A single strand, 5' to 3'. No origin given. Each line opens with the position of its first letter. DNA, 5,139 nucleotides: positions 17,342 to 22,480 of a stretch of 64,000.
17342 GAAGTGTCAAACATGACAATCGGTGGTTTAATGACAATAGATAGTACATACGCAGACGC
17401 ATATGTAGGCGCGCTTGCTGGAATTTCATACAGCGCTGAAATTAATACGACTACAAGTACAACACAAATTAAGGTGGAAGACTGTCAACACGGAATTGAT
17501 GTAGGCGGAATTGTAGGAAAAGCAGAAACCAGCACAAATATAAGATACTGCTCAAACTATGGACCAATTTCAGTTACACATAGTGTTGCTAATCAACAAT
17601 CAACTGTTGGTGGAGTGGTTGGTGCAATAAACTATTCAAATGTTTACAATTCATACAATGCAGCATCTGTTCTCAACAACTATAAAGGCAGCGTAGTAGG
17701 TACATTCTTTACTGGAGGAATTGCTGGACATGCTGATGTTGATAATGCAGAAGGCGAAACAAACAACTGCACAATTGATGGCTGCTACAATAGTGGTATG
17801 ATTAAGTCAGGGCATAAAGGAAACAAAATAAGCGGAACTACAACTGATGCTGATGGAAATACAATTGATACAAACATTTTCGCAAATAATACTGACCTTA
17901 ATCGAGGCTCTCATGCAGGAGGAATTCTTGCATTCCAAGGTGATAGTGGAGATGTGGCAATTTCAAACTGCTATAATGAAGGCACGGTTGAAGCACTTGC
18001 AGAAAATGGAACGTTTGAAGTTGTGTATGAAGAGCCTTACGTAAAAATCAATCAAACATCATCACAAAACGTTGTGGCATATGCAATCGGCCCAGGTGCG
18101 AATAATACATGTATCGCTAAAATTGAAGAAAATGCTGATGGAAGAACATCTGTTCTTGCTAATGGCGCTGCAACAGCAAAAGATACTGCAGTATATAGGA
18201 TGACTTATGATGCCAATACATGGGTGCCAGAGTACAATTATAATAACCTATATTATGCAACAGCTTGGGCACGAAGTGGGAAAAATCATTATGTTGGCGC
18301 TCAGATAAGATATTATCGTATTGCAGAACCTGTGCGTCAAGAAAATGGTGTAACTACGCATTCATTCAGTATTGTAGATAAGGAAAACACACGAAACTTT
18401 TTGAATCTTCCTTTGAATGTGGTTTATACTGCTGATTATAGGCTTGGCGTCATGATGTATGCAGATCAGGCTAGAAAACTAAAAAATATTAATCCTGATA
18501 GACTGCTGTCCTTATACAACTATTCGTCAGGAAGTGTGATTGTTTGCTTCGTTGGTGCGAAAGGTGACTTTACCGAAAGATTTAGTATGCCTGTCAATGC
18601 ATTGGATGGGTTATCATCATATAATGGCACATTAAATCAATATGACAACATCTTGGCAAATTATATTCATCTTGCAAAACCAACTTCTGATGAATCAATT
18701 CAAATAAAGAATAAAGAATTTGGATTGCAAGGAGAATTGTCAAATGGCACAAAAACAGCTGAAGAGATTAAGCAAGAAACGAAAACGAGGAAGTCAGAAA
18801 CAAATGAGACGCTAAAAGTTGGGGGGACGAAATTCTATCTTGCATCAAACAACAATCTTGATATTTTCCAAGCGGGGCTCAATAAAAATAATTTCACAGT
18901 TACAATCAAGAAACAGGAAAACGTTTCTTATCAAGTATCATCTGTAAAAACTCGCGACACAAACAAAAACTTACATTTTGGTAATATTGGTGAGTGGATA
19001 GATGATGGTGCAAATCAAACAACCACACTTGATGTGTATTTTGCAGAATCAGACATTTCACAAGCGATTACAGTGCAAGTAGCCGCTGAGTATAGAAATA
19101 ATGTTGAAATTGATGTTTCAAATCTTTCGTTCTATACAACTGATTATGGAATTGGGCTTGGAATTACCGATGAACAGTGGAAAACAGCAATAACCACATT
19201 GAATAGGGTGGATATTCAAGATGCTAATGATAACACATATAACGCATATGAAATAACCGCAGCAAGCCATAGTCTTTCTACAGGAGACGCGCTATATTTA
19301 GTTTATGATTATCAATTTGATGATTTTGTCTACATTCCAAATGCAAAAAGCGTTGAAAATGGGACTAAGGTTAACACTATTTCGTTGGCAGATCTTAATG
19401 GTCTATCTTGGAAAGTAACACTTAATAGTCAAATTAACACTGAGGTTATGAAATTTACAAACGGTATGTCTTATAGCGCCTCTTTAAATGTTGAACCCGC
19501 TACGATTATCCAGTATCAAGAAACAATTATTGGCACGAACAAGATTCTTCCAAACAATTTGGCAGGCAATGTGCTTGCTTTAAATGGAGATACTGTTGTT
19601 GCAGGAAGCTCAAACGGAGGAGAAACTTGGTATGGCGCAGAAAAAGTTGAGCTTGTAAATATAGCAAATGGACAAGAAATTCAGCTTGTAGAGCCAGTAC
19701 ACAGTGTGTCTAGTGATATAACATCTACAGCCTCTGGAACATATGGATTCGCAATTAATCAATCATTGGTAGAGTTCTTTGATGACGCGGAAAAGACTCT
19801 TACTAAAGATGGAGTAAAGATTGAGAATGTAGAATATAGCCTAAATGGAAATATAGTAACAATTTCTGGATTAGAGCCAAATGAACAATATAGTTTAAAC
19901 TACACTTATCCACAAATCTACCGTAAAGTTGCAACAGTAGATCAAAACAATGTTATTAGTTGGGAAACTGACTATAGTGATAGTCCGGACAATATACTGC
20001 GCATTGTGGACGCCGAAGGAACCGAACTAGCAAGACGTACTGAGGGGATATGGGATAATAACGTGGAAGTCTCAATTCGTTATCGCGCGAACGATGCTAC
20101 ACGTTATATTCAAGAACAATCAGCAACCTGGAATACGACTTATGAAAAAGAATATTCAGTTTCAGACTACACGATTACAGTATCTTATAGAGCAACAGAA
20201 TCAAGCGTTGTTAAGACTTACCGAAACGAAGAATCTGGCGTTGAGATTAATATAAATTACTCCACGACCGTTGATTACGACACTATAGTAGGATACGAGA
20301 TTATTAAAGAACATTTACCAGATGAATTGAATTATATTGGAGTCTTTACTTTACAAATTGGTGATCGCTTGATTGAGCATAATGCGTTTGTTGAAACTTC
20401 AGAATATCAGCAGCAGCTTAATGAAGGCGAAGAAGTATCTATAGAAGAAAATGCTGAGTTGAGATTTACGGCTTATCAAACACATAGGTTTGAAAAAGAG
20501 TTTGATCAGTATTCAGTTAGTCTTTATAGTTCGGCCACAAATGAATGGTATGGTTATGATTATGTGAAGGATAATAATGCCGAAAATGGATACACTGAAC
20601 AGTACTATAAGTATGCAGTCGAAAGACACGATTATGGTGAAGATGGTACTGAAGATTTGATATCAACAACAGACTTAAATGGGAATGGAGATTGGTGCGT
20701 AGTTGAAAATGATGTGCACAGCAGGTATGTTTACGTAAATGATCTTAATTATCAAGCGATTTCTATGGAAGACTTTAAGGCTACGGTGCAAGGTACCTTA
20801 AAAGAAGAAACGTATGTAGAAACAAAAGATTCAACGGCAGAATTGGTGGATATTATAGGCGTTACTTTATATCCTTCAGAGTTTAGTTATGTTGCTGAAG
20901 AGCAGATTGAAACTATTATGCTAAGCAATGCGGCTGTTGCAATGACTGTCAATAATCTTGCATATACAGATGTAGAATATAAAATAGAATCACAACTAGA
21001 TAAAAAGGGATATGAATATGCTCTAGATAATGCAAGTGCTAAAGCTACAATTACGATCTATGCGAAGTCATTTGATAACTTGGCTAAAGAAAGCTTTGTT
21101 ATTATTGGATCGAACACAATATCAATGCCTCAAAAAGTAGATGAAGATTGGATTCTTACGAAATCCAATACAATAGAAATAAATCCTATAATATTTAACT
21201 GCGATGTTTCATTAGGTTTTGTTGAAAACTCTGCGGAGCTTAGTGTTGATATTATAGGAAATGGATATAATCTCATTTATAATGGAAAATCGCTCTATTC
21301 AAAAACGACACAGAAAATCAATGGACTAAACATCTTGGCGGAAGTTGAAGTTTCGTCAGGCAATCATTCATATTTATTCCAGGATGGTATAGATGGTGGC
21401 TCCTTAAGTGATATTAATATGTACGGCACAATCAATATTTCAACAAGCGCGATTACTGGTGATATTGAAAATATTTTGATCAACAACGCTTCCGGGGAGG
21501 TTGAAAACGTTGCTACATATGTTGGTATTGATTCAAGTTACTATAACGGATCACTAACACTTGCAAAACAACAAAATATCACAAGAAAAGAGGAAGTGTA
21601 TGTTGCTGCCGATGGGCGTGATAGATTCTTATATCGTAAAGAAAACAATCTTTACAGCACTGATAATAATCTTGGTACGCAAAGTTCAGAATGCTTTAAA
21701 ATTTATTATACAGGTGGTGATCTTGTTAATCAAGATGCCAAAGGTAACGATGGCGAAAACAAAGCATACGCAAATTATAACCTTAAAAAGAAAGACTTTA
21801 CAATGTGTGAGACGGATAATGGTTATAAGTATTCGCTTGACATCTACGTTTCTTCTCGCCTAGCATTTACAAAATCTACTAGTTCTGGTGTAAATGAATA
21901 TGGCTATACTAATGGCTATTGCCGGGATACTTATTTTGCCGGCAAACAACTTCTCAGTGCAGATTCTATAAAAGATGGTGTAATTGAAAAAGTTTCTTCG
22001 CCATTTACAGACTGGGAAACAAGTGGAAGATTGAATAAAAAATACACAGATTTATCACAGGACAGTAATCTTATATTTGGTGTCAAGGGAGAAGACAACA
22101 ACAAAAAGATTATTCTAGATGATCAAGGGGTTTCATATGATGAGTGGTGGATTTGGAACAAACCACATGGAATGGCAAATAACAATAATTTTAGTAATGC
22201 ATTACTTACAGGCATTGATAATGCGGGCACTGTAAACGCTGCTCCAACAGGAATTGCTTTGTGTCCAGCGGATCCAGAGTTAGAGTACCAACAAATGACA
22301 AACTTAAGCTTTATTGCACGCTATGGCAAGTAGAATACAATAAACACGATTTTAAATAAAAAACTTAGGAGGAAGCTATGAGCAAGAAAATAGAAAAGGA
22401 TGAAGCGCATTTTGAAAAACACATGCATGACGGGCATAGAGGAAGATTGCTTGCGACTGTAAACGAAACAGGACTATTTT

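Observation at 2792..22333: A 6,513-aa lipoprotein encoded by one intact 19.5-kb ORF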

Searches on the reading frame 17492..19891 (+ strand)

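Call 8: search_protein_families(library=pfam, proteins=[window:17492-19891:+], max_evalue=10)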
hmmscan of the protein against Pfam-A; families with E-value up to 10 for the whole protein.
window:17492-19891:+ (800 aa): 4 families
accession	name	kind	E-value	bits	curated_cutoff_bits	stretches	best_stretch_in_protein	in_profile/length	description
PF07581.17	Glug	-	0.00026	21.7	20.5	3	3-22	4-23/28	The GLUG motif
PF02362.26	B3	-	0.13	12.6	30.1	1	611-659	14-66/101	B3 DNA binding domain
PF04945.19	YHS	-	0.15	12.5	30.3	1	431-460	9-37/47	YHS domain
PF18283.7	CBM77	-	1.6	9.6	25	1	656-705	32-81/108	Carbohydrate binding module 77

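Call 85: search_protein_families(library=ncbifam, proteins=[window:17492-19891:+], max_evalue=0.1)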
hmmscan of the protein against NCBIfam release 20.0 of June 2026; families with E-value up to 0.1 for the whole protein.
window:17492-19891:+ (800 aa): 0 families

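Call 86: search_protein_families(library=phrogs, proteins=[window:17492-19891:+], max_evalue=0.01)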
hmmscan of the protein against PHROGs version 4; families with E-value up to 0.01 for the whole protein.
window:17492-19891:+ (800 aa): 0 families

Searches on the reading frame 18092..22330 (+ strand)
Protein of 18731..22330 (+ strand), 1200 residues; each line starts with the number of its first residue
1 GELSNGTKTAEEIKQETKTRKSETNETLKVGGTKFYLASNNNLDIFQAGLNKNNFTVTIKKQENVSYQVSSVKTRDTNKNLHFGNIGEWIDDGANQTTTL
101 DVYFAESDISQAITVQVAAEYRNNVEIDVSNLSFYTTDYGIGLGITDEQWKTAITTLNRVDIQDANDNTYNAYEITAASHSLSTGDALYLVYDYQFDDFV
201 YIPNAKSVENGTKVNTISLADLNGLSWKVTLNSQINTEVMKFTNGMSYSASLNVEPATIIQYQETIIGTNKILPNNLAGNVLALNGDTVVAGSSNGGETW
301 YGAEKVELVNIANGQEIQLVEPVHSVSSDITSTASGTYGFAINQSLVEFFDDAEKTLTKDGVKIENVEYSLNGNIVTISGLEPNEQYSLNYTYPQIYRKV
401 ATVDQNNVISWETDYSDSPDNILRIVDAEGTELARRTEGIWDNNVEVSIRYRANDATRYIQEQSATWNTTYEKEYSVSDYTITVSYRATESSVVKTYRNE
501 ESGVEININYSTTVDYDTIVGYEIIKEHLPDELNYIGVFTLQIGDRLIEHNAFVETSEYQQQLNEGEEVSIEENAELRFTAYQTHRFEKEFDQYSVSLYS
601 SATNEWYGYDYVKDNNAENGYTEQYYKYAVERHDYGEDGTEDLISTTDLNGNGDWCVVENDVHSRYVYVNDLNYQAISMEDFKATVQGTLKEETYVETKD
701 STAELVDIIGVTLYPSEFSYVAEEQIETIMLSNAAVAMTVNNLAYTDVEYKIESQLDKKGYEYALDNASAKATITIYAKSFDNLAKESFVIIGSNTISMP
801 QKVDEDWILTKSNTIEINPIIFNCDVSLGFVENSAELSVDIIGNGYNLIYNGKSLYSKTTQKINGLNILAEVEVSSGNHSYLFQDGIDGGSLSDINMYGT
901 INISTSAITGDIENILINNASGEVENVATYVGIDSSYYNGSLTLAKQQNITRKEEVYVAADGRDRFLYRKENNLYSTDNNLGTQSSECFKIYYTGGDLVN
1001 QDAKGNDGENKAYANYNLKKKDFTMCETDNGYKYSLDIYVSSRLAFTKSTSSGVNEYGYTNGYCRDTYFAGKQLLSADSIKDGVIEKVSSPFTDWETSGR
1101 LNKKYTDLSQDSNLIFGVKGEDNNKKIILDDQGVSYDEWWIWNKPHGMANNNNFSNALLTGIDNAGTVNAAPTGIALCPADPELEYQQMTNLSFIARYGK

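Call 53: search_protein_representatives(protein=window:18731-22330:+)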
Query: 1200 residues. Proteins with E-value up to 0.001 (for the whole library): 2; up to 1e-10: 2; up to 1e-30: 2. The best 2 are listed.
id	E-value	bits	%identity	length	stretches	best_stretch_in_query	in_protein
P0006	0.0e+00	2650.5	100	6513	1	1-1200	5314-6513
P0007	4.6e-78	279.7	33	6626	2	14-680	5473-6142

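Call 96: list_cluster_members(proteins=[P0006, P0007, P0001, P0002, P0004, P0005])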
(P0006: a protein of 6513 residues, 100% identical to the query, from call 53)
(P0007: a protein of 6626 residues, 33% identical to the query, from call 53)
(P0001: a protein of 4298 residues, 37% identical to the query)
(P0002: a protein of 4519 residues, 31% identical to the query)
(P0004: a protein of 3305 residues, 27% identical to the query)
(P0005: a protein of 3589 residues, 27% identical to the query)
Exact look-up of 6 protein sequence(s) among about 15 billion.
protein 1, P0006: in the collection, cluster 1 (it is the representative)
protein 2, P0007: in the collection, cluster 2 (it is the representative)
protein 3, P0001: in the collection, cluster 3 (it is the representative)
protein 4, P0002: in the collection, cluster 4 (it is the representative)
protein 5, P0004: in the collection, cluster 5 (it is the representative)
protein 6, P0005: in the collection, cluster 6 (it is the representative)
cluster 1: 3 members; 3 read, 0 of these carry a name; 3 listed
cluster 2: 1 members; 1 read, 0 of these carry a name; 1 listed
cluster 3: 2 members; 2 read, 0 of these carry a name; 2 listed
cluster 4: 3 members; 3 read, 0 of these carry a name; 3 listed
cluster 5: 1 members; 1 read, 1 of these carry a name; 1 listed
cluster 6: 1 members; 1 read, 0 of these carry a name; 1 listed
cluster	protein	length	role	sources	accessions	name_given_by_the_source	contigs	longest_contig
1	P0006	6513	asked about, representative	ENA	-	-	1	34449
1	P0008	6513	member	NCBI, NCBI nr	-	-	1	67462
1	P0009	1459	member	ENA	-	-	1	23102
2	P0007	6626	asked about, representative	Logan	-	-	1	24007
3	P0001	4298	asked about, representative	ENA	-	-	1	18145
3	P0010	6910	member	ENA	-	-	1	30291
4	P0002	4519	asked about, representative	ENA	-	-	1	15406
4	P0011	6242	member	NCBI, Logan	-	-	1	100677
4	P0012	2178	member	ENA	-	-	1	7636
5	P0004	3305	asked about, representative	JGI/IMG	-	hypothetical protein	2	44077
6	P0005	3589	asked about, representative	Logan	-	-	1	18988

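Call 110: search_solved_structures(query=A6, max_evalue=1, show_alignments=1)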
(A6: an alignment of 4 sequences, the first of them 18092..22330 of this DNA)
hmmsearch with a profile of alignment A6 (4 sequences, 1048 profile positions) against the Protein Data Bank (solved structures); distinct sequences matched with E-value up to 1: 0.

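Call 111: search_protein_families(library=pfam, alignment_id=A6, max_evalue=0.01)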
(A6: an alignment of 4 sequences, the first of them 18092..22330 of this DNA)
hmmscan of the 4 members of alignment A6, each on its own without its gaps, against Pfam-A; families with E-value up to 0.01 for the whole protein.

A. member 1, window:18092-22330:+ (1413 aa): 0 families

B. families by the number of members that match (of 4 scanned): 1 family
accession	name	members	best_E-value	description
PF00648.27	Peptidase_C2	1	0.0057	Calpain family cysteine protease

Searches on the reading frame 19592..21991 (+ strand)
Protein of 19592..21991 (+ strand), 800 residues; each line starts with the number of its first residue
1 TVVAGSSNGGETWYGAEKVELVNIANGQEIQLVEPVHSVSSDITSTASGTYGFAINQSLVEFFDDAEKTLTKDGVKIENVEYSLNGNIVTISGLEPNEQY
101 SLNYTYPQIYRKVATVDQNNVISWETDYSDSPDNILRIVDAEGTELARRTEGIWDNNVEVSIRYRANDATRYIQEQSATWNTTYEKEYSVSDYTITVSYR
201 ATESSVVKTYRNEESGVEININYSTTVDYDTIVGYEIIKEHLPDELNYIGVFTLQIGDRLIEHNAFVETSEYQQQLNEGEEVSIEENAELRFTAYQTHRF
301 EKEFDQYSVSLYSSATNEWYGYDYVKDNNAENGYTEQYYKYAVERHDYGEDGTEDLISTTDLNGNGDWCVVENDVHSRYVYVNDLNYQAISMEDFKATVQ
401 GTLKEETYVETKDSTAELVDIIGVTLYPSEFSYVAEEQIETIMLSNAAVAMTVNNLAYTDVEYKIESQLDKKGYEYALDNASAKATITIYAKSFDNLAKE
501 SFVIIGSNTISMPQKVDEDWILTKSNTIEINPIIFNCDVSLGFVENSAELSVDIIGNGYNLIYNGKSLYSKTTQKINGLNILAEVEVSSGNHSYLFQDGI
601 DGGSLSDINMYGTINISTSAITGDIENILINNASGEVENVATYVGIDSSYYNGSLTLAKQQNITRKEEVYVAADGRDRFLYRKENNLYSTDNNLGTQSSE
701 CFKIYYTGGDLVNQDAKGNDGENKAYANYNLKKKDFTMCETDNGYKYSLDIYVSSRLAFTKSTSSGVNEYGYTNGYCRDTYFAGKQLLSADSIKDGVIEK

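Call 8: search_protein_families(library=pfam, proteins=[window:19592-21991:+], max_evalue=10)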
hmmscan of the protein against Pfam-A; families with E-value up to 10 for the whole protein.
window:19592-21991:+ (800 aa): 0 families

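Call 85: search_protein_families(library=ncbifam, proteins=[window:19592-21991:+], max_evalue=0.1)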
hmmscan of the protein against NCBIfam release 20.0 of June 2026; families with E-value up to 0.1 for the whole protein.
window:19592-21991:+ (800 aa): 1 family
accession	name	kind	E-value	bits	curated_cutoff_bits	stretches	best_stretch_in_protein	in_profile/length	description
NF053606.1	Sta1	subfamily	0.079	13.1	80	0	627-685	27-87/100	Sta1 family transcriptional regulator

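Call 86: search_protein_families(library=phrogs, proteins=[window:19592-21991:+], max_evalue=0.01)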
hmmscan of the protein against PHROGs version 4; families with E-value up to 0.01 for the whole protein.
window:19592-21991:+ (800 aa): 0 families

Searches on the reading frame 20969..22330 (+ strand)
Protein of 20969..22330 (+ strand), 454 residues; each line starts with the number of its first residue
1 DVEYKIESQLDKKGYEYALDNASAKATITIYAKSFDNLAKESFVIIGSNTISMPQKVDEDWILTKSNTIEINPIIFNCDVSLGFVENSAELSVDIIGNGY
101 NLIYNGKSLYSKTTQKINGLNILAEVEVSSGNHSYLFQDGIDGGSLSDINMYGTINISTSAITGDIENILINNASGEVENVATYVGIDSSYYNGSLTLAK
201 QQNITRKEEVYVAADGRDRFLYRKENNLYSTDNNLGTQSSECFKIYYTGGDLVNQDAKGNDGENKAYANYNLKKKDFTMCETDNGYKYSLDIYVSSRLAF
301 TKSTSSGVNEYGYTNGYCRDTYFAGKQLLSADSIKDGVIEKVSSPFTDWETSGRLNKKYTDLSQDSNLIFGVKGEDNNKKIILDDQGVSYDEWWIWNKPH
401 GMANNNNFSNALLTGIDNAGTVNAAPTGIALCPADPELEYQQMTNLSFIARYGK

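Call 90: predict_structure(protein=window:20969-22330:+)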
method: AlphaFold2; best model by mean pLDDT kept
length: 454 residues; sequences in the alignment: 1
mean_pLDDT: 30.4   pTM: 0.20
mean pLDDT of the five models: 30.4, 25.7, 24.3, 23.8, 23.6
residues with pLDDT >= 90: 0; 70-90: 0; 50-70: 0; < 50: 454
segments of 3 or more residues with pLDDT < 50: 1-454
pLDDT, mean of each block of 10 residues (from residue 1): 36 39 36 34 31 31 29 29 31 32 32 30 27 30 29 29 29 27 30 29 29 29 31 29 34 35 33 34 31 28 29 28 30 29 29 26 27 30 28 28 29 32 31 33 26 21
secondary structure, 60 per line:
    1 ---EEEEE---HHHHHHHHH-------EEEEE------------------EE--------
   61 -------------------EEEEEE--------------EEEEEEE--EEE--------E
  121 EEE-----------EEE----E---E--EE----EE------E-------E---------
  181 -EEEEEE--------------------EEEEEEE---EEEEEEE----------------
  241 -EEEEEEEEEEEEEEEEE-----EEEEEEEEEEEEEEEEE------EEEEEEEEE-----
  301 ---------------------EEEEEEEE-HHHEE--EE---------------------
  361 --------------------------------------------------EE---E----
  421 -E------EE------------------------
elements in order: E4-8 H12-20 E28-32 E80-85 E100-106 E109-111 E120-123 E135-137 E182-187 E208-214 E218-224 E242-258 E264-280 E287-295 E322-329

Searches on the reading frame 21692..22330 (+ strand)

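Call 8: search_protein_families(library=pfam, proteins=[window:21692-22330:+], max_evalue=10)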
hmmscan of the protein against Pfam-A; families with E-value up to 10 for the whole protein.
window:21692-22330:+ (213 aa): 1 family
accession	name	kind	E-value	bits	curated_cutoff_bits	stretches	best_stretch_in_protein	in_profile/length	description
PF20366.3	DUF6661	-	0.052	13.9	27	1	22-107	41-125/174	Family of unknown function (DUF6661)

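Call 85: search_protein_families(library=ncbifam, proteins=[window:21692-22330:+], max_evalue=0.1)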
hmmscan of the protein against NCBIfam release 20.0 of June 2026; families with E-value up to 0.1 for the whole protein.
window:21692-22330:+ (213 aa): 0 families

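Call 86: search_protein_families(library=phrogs, proteins=[window:21692-22330:+], max_evalue=0.01)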
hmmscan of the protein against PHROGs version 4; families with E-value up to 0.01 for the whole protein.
window:21692-22330:+ (213 aa): 0 families
